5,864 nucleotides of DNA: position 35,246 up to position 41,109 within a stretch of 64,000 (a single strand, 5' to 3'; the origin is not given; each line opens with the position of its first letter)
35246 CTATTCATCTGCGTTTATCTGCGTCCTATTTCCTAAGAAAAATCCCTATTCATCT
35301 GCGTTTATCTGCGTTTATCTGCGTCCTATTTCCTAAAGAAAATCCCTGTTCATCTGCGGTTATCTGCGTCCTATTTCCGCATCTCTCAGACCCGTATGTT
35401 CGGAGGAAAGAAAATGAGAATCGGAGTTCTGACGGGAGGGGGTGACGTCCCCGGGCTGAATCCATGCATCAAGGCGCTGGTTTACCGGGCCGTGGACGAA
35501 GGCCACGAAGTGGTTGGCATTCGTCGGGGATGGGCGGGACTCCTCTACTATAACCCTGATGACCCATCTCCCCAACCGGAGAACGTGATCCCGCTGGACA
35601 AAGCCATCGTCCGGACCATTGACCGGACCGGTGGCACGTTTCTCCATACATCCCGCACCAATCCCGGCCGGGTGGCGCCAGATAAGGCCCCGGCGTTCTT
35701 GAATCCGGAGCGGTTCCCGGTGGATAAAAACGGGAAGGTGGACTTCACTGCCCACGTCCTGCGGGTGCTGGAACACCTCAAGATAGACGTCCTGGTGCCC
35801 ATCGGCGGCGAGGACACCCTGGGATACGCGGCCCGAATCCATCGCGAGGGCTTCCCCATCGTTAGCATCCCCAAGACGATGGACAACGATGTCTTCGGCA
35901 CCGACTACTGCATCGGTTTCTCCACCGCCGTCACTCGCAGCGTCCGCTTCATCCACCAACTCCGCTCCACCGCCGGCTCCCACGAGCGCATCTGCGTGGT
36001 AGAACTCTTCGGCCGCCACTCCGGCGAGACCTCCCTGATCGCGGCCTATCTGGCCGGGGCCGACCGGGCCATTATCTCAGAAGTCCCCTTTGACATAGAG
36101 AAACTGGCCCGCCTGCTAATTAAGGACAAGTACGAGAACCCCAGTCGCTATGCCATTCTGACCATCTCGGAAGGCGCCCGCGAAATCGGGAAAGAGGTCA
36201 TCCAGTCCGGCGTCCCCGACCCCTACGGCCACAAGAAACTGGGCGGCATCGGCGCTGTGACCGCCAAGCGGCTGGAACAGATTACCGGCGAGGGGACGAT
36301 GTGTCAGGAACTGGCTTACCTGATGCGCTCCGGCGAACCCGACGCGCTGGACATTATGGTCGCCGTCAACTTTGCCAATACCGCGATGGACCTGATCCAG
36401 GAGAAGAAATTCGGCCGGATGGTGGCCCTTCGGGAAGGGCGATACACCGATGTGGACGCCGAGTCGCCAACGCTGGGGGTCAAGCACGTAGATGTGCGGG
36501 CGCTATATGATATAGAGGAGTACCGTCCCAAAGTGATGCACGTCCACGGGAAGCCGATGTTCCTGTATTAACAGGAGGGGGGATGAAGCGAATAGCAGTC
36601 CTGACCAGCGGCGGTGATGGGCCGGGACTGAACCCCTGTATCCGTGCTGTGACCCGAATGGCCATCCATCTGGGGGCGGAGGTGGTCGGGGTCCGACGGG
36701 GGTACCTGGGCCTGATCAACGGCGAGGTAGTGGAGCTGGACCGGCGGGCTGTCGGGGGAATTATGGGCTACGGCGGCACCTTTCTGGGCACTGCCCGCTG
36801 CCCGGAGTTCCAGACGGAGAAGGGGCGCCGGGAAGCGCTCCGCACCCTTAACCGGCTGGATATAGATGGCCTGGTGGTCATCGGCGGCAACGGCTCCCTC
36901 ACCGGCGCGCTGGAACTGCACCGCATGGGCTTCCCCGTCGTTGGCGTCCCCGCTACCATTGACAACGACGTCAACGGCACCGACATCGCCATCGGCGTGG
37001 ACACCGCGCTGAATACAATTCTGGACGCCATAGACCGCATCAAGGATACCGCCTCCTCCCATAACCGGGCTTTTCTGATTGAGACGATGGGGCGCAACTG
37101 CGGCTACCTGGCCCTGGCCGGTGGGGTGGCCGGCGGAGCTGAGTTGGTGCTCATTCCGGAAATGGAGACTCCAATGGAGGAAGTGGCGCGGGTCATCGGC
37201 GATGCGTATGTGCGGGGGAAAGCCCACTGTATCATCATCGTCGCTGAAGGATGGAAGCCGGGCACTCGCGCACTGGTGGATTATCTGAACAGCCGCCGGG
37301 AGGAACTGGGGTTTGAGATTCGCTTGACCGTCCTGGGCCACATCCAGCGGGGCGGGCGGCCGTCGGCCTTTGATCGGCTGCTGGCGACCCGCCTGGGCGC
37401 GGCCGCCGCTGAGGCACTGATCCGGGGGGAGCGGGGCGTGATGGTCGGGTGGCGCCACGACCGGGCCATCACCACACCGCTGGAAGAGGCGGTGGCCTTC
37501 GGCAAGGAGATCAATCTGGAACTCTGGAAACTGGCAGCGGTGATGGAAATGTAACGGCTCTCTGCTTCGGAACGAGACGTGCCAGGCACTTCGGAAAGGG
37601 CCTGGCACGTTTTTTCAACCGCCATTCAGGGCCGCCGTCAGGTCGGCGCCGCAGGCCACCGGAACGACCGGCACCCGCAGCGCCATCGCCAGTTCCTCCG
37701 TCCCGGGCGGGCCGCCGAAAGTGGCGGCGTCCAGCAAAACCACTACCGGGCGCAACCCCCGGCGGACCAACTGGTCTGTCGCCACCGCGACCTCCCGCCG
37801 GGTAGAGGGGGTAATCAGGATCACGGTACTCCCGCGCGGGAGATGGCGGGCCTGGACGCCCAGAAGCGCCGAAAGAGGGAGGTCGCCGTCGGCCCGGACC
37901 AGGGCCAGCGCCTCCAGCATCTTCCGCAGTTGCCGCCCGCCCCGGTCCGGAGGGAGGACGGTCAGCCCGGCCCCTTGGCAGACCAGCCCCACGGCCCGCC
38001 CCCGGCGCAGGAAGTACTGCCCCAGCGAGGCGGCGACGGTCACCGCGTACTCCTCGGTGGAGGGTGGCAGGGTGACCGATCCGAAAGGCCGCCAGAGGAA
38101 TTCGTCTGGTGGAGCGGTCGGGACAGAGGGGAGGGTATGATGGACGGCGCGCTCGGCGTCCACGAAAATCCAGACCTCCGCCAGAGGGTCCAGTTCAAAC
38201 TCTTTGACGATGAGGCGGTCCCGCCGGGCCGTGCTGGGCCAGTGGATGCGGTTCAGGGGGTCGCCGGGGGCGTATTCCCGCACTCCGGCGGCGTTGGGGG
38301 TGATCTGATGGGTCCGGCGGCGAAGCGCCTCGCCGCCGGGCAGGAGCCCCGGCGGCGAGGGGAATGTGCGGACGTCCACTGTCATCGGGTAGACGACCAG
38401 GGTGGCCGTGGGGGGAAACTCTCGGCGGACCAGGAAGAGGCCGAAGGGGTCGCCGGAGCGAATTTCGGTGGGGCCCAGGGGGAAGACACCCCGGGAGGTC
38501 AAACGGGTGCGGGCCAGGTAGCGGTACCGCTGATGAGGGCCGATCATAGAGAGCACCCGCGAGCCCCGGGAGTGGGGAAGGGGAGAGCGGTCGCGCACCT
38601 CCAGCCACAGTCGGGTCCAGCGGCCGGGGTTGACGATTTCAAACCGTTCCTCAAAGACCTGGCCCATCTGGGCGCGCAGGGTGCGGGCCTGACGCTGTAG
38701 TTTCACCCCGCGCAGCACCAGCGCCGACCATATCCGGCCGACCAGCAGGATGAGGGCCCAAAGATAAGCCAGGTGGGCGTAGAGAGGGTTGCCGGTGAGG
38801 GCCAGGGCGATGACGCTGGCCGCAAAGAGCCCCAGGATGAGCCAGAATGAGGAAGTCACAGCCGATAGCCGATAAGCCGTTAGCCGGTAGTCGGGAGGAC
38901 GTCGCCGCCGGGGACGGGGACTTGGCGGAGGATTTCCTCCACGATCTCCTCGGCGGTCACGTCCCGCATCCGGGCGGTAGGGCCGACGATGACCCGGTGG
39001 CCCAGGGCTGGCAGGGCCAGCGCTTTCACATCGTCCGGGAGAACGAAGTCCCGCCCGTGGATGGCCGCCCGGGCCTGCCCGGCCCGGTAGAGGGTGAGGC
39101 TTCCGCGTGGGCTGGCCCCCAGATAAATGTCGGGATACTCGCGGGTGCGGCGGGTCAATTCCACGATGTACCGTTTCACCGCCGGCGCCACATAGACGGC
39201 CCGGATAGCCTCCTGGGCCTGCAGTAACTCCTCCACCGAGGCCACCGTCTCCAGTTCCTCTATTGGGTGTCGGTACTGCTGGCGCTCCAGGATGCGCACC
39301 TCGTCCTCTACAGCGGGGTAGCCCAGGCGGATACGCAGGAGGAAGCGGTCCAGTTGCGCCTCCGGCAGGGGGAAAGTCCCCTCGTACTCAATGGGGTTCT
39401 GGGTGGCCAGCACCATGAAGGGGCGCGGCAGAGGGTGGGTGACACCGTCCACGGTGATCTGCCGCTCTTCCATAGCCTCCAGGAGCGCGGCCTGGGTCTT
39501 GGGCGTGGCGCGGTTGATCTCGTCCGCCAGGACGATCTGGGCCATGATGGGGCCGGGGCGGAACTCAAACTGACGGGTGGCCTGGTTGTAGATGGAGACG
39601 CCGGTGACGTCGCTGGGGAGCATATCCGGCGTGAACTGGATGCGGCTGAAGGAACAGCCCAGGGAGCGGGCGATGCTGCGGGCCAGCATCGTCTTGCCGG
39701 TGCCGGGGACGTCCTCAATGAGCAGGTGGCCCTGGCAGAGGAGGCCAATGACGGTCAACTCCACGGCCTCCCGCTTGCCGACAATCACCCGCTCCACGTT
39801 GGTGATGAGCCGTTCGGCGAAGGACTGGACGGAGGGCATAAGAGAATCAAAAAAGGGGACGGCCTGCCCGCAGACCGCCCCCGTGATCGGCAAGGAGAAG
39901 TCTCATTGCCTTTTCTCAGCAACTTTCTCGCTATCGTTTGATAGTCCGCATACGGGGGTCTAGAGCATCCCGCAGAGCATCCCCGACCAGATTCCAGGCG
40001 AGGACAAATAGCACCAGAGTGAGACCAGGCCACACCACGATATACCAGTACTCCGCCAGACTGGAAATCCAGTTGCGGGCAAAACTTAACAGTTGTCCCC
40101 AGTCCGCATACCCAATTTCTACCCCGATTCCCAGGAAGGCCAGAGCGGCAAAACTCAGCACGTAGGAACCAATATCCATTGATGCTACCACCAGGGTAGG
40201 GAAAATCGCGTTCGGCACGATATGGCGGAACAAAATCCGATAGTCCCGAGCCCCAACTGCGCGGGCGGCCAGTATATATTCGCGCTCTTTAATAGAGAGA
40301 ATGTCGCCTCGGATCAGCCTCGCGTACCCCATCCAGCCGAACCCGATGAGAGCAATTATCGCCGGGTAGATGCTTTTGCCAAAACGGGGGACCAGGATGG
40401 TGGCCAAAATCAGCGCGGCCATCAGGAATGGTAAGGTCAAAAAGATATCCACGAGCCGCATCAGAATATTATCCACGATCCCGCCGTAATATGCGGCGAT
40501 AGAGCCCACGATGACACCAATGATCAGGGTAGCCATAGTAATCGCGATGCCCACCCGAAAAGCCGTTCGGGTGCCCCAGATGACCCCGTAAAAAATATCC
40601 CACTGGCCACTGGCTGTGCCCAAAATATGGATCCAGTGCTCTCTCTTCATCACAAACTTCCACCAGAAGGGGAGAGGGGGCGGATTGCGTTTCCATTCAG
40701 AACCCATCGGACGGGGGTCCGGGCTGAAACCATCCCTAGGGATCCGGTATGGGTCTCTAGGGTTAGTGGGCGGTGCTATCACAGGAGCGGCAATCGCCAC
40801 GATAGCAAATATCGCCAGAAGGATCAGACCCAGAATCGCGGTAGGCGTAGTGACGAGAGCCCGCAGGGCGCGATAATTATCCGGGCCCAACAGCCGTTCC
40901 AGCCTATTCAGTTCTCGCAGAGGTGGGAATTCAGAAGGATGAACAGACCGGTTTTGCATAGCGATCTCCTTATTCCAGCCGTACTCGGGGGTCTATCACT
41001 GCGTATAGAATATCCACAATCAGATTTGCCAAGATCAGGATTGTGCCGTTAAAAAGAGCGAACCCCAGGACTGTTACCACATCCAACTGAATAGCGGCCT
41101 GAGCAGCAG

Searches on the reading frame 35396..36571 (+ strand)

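Call 11: search_protein_families(library=pfam, proteins=[window:35396-36571:+], max_evalue=0.00001)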
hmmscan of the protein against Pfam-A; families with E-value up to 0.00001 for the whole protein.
window:35396-36571:+ (391 aa): 1 family
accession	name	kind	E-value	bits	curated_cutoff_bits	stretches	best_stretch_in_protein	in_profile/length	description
PF00365.25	PFK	-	3.3e-68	230.5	30.9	1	8-334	1-277/277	Phosphofructokinase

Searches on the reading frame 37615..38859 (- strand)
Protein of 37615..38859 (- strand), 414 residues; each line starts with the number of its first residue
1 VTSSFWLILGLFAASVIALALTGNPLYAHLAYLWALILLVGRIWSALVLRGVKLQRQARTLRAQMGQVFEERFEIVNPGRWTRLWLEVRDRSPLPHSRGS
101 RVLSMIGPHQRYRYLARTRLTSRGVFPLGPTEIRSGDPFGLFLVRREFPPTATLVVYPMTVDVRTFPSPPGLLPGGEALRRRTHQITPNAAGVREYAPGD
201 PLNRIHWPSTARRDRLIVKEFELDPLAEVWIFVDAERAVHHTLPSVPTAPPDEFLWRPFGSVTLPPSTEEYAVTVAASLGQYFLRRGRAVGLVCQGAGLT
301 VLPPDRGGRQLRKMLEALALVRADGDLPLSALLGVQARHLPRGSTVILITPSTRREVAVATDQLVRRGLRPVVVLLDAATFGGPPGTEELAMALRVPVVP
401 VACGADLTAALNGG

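Call 10: search_protein_families(library=pfam, proteins=[window:37615-38859:-], max_evalue=0.00001)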
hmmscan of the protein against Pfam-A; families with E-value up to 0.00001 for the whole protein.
window:37615-38859:- (414 aa): 1 family
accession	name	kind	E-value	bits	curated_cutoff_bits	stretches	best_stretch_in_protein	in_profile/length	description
PF01882.25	DUF58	-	7.6e-15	55.1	23.4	1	193-236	2-45/216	Protein of unknown function DUF58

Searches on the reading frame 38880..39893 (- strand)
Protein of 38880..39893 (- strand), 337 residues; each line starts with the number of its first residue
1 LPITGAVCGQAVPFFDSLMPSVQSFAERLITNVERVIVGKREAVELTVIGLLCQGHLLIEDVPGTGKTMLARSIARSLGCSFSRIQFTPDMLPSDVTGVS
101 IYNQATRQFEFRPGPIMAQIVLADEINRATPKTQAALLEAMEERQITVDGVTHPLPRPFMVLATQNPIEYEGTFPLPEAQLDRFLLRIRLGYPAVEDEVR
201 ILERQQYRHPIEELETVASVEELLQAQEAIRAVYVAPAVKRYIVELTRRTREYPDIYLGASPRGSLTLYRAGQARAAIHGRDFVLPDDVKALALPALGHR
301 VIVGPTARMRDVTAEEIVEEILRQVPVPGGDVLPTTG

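Call 11: search_protein_families(library=pfam, proteins=[window:38880-39893:-], max_evalue=0.00001)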
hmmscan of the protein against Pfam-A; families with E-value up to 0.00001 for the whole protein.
window:38880-39893:- (337 aa): 6 families
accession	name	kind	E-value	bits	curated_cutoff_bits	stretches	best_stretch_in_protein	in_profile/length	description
PF07726.17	AAA_3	-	2e-66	222.3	27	1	56-186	1-131/131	ATPase family associated with various cellular activities (AAA)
PF17863.7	AAA_lid_2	-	1.4e-23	82.8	22.7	1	249-321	2-74/74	AAA lid domain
PF07728.20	AAA_5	-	4.4e-17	62.8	22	1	62-184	7-139/139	AAA domain (dynein-related subfamily)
PF20030.5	bpMoxR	-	1.1e-10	41.4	27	1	29-192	6-168/205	MoxR domain in the MoxR-vWA-beta-propeller ternary systems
PF00004.35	AAA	-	6.5e-08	33.5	21.2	1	62-187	6-126/131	ATPase family associated with various cellular activities (AAA)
PF00493.29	MCM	-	7.9e-06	25.6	23.3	0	54-169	57-175/224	MCM P-loop domain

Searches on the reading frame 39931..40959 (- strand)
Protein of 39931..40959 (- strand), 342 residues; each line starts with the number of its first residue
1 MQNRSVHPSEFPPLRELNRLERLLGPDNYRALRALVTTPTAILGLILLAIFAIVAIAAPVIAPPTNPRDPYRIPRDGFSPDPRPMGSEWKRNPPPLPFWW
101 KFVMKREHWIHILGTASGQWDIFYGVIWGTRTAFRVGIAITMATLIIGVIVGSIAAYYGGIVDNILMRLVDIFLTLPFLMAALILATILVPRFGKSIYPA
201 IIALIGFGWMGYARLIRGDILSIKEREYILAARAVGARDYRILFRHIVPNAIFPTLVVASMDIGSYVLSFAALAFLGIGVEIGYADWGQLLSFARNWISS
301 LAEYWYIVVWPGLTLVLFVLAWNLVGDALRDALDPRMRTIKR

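Call 11: search_protein_families(library=pfam, proteins=[window:39931-40959:-], max_evalue=0.00001)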
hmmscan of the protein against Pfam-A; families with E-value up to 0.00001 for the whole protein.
window:39931-40959:- (342 aa): 2 families
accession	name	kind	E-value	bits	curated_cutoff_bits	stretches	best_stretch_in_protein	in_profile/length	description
PF00528.27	BPD_transp_1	-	3.3e-33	115.4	26.4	1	148-338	1-183/184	Binding-protein-dependent transport system inner membrane component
PF12911.12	OppC_N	-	6.9e-06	26.3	23.9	1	30-65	5-40/53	N-terminal TM domain of oligopeptide transport permease C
